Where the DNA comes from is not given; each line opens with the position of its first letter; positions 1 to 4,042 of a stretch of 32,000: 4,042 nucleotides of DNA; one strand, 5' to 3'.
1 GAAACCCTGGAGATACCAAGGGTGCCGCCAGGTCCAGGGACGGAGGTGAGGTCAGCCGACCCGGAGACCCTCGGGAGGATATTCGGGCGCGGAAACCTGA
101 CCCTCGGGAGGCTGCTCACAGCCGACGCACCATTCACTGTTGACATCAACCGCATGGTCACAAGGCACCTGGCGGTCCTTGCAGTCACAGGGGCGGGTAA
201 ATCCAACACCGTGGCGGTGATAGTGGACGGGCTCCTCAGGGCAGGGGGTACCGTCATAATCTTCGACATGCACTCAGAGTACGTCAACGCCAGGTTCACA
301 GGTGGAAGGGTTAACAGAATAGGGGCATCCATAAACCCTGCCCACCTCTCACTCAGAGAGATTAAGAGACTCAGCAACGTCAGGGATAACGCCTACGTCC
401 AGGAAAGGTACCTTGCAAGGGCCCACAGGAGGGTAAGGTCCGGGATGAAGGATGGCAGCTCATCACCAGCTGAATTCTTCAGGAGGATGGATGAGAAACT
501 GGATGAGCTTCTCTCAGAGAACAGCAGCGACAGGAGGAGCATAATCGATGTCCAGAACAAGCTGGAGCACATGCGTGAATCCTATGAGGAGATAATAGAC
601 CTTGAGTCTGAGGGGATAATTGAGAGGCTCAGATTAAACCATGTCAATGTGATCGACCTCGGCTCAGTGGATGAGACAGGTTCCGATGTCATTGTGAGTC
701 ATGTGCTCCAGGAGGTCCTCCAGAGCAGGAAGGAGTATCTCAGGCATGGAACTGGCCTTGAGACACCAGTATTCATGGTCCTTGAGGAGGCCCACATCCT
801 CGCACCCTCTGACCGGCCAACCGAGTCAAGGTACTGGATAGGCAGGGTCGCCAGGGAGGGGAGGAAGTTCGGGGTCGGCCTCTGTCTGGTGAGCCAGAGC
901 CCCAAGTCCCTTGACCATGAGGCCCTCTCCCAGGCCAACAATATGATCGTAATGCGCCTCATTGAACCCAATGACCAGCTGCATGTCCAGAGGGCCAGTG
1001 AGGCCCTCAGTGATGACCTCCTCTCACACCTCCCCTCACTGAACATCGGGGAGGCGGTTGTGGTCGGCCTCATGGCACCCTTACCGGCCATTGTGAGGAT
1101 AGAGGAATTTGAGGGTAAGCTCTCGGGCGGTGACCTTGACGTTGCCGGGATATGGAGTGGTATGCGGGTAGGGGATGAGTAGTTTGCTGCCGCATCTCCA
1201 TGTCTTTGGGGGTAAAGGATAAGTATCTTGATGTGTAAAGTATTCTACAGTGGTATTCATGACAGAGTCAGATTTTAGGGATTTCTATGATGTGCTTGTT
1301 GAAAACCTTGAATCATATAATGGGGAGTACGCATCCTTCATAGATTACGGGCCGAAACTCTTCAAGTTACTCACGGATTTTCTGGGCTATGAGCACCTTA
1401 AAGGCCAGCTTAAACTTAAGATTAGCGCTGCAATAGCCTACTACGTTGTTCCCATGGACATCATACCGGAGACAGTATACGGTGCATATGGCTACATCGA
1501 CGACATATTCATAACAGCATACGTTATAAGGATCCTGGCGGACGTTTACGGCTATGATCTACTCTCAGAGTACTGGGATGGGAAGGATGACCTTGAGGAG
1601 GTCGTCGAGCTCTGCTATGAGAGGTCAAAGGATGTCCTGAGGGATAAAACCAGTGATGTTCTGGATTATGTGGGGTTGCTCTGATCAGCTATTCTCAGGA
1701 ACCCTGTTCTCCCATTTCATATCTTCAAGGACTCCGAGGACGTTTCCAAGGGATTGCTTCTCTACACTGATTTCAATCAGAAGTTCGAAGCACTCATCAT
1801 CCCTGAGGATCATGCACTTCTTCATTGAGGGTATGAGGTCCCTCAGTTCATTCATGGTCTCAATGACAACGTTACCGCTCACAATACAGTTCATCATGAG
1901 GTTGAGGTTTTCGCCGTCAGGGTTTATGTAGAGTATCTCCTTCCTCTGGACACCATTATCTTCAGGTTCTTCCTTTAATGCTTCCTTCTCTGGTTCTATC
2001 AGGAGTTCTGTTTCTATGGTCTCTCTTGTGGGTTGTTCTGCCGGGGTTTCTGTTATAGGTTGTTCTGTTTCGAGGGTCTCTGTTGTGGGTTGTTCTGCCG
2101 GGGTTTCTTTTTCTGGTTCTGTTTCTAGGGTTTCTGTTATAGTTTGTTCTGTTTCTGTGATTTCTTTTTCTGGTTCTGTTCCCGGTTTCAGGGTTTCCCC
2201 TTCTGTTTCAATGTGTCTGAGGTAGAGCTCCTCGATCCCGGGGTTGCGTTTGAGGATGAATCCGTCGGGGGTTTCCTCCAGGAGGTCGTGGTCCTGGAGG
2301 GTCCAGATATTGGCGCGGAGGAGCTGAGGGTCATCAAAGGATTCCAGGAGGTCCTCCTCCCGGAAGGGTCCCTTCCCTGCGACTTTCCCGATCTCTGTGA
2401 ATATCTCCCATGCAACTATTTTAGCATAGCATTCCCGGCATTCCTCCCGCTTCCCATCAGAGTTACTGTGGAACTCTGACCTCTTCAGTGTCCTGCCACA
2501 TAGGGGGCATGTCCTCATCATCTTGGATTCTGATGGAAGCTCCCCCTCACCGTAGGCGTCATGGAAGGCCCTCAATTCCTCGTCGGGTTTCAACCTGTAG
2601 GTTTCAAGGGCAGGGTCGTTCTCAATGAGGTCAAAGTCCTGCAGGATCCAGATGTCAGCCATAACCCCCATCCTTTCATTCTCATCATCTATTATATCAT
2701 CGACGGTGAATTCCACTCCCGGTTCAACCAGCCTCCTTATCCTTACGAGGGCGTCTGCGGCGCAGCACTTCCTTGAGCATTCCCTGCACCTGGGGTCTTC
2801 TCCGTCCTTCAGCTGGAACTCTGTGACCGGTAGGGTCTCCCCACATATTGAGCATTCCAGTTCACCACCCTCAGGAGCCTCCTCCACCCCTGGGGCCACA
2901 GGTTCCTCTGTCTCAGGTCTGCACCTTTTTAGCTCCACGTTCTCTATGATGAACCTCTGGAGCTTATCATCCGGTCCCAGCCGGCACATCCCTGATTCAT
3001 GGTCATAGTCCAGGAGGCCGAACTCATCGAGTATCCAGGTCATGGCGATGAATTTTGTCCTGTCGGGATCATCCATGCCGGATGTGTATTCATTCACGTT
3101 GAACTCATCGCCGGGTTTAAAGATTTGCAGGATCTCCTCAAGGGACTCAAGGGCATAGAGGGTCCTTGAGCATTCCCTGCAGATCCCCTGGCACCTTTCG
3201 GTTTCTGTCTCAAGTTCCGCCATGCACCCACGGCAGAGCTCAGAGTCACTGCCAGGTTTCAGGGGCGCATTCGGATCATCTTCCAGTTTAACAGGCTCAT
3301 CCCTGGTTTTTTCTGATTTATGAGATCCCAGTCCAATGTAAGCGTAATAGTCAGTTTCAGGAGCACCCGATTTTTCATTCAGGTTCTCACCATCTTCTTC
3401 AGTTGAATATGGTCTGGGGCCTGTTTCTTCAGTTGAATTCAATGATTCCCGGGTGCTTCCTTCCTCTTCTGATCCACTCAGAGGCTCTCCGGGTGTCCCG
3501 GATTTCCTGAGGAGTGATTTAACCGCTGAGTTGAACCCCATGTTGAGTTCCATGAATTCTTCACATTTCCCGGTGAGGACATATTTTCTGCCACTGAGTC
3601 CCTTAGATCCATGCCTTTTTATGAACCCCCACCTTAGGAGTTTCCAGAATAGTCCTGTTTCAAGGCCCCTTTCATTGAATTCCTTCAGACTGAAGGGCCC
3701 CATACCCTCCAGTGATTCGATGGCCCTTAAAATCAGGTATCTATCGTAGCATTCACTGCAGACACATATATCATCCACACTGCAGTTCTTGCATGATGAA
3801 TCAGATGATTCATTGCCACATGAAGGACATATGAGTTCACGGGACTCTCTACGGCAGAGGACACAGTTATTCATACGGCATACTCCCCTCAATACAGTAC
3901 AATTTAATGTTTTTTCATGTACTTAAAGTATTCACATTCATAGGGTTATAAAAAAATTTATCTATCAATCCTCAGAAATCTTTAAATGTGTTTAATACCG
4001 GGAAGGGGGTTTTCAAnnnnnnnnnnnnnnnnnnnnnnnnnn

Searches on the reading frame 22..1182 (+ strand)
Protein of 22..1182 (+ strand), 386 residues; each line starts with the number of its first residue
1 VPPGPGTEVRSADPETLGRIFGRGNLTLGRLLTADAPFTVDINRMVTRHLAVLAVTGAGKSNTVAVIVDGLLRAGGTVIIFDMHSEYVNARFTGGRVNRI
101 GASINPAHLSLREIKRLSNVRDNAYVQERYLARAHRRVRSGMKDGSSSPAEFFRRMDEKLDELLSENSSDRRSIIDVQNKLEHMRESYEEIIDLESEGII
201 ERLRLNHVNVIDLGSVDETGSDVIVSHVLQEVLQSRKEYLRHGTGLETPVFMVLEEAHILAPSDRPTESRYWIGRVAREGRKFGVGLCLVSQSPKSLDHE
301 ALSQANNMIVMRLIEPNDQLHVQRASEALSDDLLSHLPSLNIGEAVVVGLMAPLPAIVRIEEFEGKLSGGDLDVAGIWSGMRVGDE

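Call 3: search_protein_families(library=pfam, proteins=[window:22-1182:+], max_evalue=0.01)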
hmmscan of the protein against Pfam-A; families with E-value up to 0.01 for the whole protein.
window:22-1182:+ (386 aa): 5 families
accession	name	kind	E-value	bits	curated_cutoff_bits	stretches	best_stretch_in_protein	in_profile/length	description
PF01935.23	DUF87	-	3.3e-53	181.4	23.2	1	27-232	2-220/220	Helicase HerA, central domain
PF05872.18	HerA_C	-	1.4e-08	34.3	22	1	246-351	254-365/502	Helicase HerA-like C-terminal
PF12846.13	AAA_10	-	0.0012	18.4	27.5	0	252-304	244-293/362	AAA-like domain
PF10412.15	TrwB_AAD_bind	-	0.0012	18.3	20.5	1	44-90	12-58/387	Type IV secretion-system coupling protein DNA-binding domain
PF02534.20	T4SS-DNA_transf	-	0.0031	16.8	20.1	1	26-89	32-84/468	Type IV secretory system Conjugative DNA transfer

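Call 4: search_protein_families(library=padloc, proteins=[window:22-1182:+], max_evalue=0.01)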
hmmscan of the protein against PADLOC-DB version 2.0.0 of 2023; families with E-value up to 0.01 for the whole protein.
window:22-1182:+ (386 aa): 16 families
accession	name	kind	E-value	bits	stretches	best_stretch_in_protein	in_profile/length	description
PDLC04105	HerA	-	2.3e-53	179.6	2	135-380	310-555/576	-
PDLC04098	HerA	-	3.4e-38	129.7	2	204-365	482-651/686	-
PDLC04102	HerA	-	7.6e-36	121.7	2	183-378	443-637/654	-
PDLC02188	HerA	-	3e-35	120.1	2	178-378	355-560/578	-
PDLC04140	mad8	-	5.6e-32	109.5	1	39-373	19-312/314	mads_8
PDLC02185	HerA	-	9.2e-32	108.5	2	206-379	406-580/585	-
PDLC04106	HerA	-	1.6e-31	107.6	2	207-364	470-632/667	-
PDLC04100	HerA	-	2.6e-30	103.7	2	207-363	401-558/580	-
PDLC04103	HerA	-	6.7e-30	102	2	170-361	371-557/579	-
PDLC04097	HerA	-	7.1e-25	85.7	2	166-364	395-596/618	-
PDLC04104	HerA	-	1.3e-23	81.4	1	165-362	141-338/379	-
PDLC01055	HerA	-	1.2e-16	58.7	2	179-361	355-525/532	Type III coevolved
PDLC04101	HerA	-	3.7e-09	33.8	1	25-89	145-211/400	-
PDLC04099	HerA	-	5.8e-09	33.6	1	26-89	147-212/214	-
PDLC04107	HerA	-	8e-09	32.9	1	25-89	146-212/306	-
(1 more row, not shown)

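Call 5: search_protein_families(library=ncbifam, proteins=[window:22-1182:+], max_evalue=0.01)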
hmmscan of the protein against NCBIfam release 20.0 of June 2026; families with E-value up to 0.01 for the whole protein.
window:22-1182:+ (386 aa): 10 families
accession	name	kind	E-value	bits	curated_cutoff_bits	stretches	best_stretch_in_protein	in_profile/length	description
NF040937.1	HerA_Thermprot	equivalog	8.1e-114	380.7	800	1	1-380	95-481/487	DNA double-strand break repair helicase HerA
NF040819.1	helicase_HerA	equivalog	1.4e-75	254.9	970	2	245-379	399-536/561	DNA double-strand break repair helicase HerA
NF042944.1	HerA_antiphage_2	equivalog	1.1e-36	126.8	850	2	243-378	422-560/576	anti-phage-associated helicase HerA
NF042943.1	HerA_antiphage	equivalog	3.1e-30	105.3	800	2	206-366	394-555/566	anti-phage-associated helicase HerA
NF053655.1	CedD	equivalog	3.1e-25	88.9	600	2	204-361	379-526/527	DNA-translocating ATPase CedD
NF041017.1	DNA_import_CedB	equivalog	3.2e-11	42.6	700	1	26-362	254-588/590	DNA import protein CedB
NF033849.1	ser_rich_anae_1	subfamily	9.8e-08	29.8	650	1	152-320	916-1097/1163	serine-rich protein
NF045975.1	VirB4_plasma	equivalog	0.00021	19.1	590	1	51-101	519-570/894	Mbov_0397 family ICE element conjugal transfer ATPase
TIGR02746.1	TraC-F-type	equivalog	0.00083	17.4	567.05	0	50-87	433-470/800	type IV secretion system protein TraC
NF010278.0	PRK13721.1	subfamily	0.0081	14.1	1177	0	49-89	481-521/874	type IV secretion system protein TraC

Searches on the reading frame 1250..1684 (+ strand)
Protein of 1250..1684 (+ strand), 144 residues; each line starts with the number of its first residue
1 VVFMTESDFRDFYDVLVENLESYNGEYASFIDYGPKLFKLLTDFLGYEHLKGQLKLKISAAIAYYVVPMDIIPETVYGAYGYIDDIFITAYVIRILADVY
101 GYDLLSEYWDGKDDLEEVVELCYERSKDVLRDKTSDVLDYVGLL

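Call 3: search_protein_families(library=pfam, proteins=[window:1250-1684:+], max_evalue=0.01)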
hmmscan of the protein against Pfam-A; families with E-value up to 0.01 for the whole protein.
window:1250-1684:+ (144 aa): 1 family
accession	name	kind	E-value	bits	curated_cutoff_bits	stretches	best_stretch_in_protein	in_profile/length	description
PF06803.17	DUF1232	-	1.7e-09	37.7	23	1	55-90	2-36/37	Protein of unknown function (DUF1232)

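Call 4: search_protein_families(library=padloc, proteins=[window:1250-1684:+], max_evalue=0.01)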
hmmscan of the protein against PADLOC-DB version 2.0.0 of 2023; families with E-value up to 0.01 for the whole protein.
window:1250-1684:+ (144 aa): 0 families

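Call 5: search_protein_families(library=ncbifam, proteins=[window:1250-1684:+], max_evalue=0.01)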
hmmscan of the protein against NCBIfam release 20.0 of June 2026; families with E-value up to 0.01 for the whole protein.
window:1250-1684:+ (144 aa): 0 families

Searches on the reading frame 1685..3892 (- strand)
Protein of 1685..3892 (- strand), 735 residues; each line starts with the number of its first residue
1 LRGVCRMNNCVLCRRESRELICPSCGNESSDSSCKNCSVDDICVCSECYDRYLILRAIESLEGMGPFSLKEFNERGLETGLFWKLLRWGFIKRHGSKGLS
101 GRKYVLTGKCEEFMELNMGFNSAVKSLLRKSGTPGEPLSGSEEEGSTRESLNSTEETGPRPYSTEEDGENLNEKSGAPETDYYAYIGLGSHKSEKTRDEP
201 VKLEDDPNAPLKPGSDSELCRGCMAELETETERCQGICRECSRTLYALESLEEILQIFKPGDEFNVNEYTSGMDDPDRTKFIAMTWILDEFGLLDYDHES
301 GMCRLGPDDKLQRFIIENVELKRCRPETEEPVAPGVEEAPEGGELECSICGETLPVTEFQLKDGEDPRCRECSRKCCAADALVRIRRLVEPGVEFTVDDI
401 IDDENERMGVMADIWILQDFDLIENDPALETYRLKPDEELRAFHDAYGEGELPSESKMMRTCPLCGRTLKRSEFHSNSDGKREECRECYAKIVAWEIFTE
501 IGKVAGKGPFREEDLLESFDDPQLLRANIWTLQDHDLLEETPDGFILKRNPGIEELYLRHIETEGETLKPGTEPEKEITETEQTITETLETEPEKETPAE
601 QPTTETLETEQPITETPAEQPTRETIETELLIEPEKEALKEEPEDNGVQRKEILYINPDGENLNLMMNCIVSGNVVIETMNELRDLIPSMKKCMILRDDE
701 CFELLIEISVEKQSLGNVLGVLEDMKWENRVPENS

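Call 3: search_protein_families(library=pfam, proteins=[window:1685-3892:-], max_evalue=0.01)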
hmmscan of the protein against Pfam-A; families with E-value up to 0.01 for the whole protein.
window:1685-3892:- (735 aa): 0 families

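Call 4: search_protein_families(library=padloc, proteins=[window:1685-3892:-], max_evalue=0.01)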
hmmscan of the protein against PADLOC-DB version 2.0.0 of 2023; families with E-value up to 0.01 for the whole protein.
window:1685-3892:- (735 aa): 0 families

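Call 5: search_protein_families(library=ncbifam, proteins=[window:1685-3892:-], max_evalue=0.01)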
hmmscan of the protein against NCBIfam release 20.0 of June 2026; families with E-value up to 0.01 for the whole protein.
window:1685-3892:- (735 aa): 0 families

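Call 35: find_homologous_proteins(query=window:1685-3892:-, max_evalue=0.001)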
Query window:1685-3892:- (735 aa): 16 proteins with E <= 0.001 among 8000 candidates.
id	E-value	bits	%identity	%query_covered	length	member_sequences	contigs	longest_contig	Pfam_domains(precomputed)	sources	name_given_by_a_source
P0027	0.0e+0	1658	99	99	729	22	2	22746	-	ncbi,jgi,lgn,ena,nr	ncbi:MAG TPA: hypothetical protein PLM42_04630 [Methanothermobacter thermautotrophicus]|nr:hypotheti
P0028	0.0e+0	1456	88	99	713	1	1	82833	-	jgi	-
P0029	0.0e+0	1264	80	99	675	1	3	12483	-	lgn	-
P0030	0.0e+0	1253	78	99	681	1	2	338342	-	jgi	-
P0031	0.0e+0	1191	75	99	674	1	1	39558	-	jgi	jgi:hypothetical protein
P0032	0.0e+0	1188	75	99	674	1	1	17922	-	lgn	-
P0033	0.0e+0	1181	75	100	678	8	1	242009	-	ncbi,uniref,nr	ncbi:hypothetical protein DNK57_01455 [Methanothermobacter thermautotrophicus]|uniref:Uncharacterize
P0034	0.0e+0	1173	75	99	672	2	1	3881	-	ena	-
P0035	2.3e-267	907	79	73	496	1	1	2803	-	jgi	jgi:hypothetical protein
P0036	5.3e-229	780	53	99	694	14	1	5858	-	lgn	-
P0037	1.9e-224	765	53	99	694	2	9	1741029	-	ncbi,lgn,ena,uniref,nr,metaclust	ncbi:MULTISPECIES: hypothetical protein [Methanothermobacter]|uniref:Uncharacterized protein n=1 Tax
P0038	2.4e-220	752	50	99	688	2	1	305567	-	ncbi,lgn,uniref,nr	ncbi:hypothetical protein [Methanothermobacter sp. K4]|uniref:hypothetical protein n=1 Tax=Methanoth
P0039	2.6e-219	748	53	99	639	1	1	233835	-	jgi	-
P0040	1.0e-186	641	61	70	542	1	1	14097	-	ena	-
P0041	4.1e-114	401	47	50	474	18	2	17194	-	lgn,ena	-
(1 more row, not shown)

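Call 37: find_encoding_contigs(protein=P0037, flank=9000, max_places=3)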
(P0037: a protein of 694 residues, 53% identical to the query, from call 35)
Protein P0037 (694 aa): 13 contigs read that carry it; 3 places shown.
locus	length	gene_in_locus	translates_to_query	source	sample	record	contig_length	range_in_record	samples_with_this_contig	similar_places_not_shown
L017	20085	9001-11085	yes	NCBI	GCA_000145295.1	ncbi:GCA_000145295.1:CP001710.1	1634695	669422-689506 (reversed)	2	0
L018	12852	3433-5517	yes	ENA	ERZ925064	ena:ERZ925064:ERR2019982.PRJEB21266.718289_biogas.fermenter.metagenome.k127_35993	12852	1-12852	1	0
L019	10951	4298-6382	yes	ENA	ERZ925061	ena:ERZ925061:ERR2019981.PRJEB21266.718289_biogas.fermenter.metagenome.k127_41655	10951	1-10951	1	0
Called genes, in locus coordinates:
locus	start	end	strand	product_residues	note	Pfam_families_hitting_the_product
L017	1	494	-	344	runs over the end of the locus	PF13593:SBF_like, PF01758:SBF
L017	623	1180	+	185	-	-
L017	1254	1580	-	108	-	-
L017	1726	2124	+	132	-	-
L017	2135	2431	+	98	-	PF11950:DUF3467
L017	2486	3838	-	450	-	PF01554:MatE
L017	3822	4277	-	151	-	PF01047:MarR, PF12802:MarR_2, PF13463:HTH_27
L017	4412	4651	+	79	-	-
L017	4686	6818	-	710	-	PF04851:ResIII, PF00270:DEAD, PF00271:Helicase_C, PF22590:Cas3-like_C_2, PF19306:WHD_Lhr (faint)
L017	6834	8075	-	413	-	PF10923:BrxC_BrxD, PF13191:AAA_16 (weak), PF13401:AAA_22 (faint)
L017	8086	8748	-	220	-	-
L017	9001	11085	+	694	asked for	-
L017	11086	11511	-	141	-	PF06803:DUF1232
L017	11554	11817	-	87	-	-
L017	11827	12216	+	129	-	PF01909:NTP_transf_2 (weak), PF18765:Polbeta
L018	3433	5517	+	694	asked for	-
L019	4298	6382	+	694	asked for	-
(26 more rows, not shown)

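Call 38: find_encoding_contigs(protein=P0033, flank=9000, max_places=2)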
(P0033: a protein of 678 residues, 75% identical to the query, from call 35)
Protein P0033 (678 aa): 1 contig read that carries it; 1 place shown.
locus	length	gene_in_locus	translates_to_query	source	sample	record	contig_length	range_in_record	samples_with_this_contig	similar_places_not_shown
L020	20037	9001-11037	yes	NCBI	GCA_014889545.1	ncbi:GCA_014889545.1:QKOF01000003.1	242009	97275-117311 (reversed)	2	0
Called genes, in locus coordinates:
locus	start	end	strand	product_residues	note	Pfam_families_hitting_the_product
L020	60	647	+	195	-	-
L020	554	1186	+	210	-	PF06662:C5-epim_C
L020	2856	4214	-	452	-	PF01554:MatE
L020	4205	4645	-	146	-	PF01047:MarR, PF12802:MarR_2, PF13463:HTH_27, PF01638:HxlR (faint), PF13412:HTH_24 (weak)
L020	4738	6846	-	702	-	PF04851:ResIII, PF00270:DEAD, PF00271:Helicase_C, PF22590:Cas3-like_C_2, PF19306:WHD_Lhr (faint)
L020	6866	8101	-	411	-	PF10923:BrxC_BrxD, PF13191:AAA_16 (weak), PF13401:AAA_22 (faint)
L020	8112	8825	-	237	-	-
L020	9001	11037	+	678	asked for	-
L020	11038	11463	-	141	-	PF06803:DUF1232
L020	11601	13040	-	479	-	PF09378:HAS-barrel, PF01935:DUF87, PF05872:HerA_C (faint)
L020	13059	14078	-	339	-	PF09376:NurA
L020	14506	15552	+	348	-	PF04389:Peptidase_M28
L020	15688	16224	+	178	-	-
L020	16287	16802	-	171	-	PF09373:PMBR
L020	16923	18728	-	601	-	PF02415:Chlam_PMP (faint), PF09373:PMBR (faint)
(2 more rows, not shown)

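Call 50: search_protein_families(library=pfam, proteins=[window:1685-3892:-], max_evalue=1)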
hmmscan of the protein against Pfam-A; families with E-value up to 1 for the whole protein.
window:1685-3892:- (735 aa): 1 family
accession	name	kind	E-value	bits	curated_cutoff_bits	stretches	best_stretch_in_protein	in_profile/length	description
PF15101.11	TERB2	-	0.26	11.6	27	1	605-697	119-204/207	Telomere-associated protein TERB2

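Call 64: predict_structure(alignment_id=A3)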
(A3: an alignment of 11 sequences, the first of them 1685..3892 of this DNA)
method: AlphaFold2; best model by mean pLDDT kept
length: 735 residues; sequences in the alignment: 11
mean_pLDDT: 59.7   pTM: 0.31
mean pLDDT of the five models: 59.7, 58.9, 57.9, 54.9, 52.9
residues with pLDDT >= 90: 63; 70-90: 282; 50-70: 87; < 50: 303
segments of 3 or more residues with pLDDT < 50: 1-24, 26-44, 96-99, 126-217, 326-341, 362-364, 477-480, 566-678, 690-707, 726-735
pLDDT, mean of each block of 10 residues (from residue 1): 27 36 45 34 51 77 82 80 75 61 79 68 50 27 23 25 25 24 25 27 26 41 67 69 87 90 88 77 86 86 89 83 53 33 72 79 63 88 88 80 69 86 81 90 89 77 83 60 79 91 84 83 85 91 89 88 52 28 27 30 30 31 30 28 33 39 42 43 54 42 45 58 49 30
secondary structure, 60 per line:
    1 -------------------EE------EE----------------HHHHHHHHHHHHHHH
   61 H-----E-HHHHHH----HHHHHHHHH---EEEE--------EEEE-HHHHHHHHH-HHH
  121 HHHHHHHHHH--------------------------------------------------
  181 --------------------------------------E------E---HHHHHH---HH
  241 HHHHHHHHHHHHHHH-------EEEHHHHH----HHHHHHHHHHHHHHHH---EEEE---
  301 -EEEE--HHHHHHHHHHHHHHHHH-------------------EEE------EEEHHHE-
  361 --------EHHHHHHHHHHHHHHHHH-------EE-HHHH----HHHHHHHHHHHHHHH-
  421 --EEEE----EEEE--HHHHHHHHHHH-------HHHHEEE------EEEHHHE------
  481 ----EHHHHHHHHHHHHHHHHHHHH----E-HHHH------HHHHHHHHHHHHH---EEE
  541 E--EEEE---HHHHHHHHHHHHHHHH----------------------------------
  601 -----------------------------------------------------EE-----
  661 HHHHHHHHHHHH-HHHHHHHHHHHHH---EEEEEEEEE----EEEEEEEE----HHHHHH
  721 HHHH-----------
elements in order (helices of 4 or more, strands of 3 or more residues): H46-61 H69-74 H79-87 E91-94 E103-106 H108-116 H118-130 H230-235 H239-255 E263-265 H266-270 H275-290 E294-297 E302-305 H308-324 E344-346 E353-355 H370-386 H397-400 H405-419 E423-426 E431-434 H437-447 H455-458 E459-461 E468-470 H486-505 H512-515 H522-534 E538-541 E544-547 H551-566 H661-672 H674-686 E690-698 E703-710 H715-724

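Call 69: fold_search(model_id=the predicted structure, library=pdb)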
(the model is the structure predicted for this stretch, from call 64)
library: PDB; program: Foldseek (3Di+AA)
matches with E <= 10: 1168; with E <= 0.001: 0
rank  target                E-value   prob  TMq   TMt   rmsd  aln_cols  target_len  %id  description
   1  7zs9_2                1.8e-02  0.20  0.09  0.13  24.5       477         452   10  Yeast RNA polymerase II transcription pre-initiation complex with the +1 nucleosome (complex A) (released 2022-11-16)
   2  4zzl_A                1.9e-02  1.00  0.10  0.41   9.2       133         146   11  MexR R21W derepressor mutant causing multidrug resistance in P. aeruginosa by mexAB-oprM efflux pump expression (released 2016-07-27)
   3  2nyx_B                2.5e-02  1.00  0.10  0.39   4.8        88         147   14  Crystal structure of RV1404 from Mycobacterium tuberculosis (released 2006-12-05)
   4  7o4i_2                3.3e-02  0.16  0.09  0.13  24.1       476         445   12  Yeast RNA polymerase II transcription pre-initiation complex with initial transcription bubble (released 2021-06-16)
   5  3df8                  3.9e-02  1.00  0.09  0.51   3.0        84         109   17  The crystal structure of a possible HxlR family transcriptional factor from Thermoplasma volcanium GSS1 (released 2008-08-05)
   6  2hr3_A                3.9e-02  1.00  0.09  0.38   5.1        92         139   16  Crystal structure of putative transcriptional regulator protein from Pseudomonas aeruginosa PA01 at 2.4 A resolution (released 2006-09-19)
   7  4em0                  4.1e-02  1.00  0.10  0.38   4.5        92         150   22  staphylococcus aureus MarR in complex with salicylate and kanamycin (released 2013-04-17)
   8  8ebu_D                4.1e-02  0.23  0.10  0.15  21.6       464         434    9  XPC release from Core7-XPA-DNA (Cy5) (released 2023-04-19)
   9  9pd3_D                4.8e-02  0.21  0.11  0.16  22.3       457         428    8  NER dual incision complex - DuIS (released 2026-02-18)
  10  5hli_A                6.4e-02  0.93  0.07  0.29   8.4       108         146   17  Structure of Disulfide formed AbfR (released 2017-01-25)
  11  6f40_O                6.4e-02  0.14  0.08  0.10  24.9       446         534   11  RNA Polymerase III open complex (released 2018-01-17)
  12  5dym                  7.1e-02  1.00  0.10  0.58   3.5        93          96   17  Crystal structure of a PadR family transcription regulator from hypervirulent Clostridium difficile R20291 - CdPadR_0991 (released 2016-10-05)
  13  2yr2_B                7.1e-02  1.00  0.11  0.45   3.9       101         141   14  Crystal Structure of the Hypothetical regulator from Sulfolobus tokodaii (released 2007-10-02)
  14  3nrv_C                7.1e-02  1.00  0.10  0.44   3.4        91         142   18  Crystal structure of MarR/EmrR family transcriptional regulator from Acinetobacter sp. ADP1 (released 2010-09-15)
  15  2rdp                  7.1e-02  1.00  0.09  0.40   4.8        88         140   17  The structure of a MarR family protein from Bacillus stearothermophilus (released 2007-11-13)
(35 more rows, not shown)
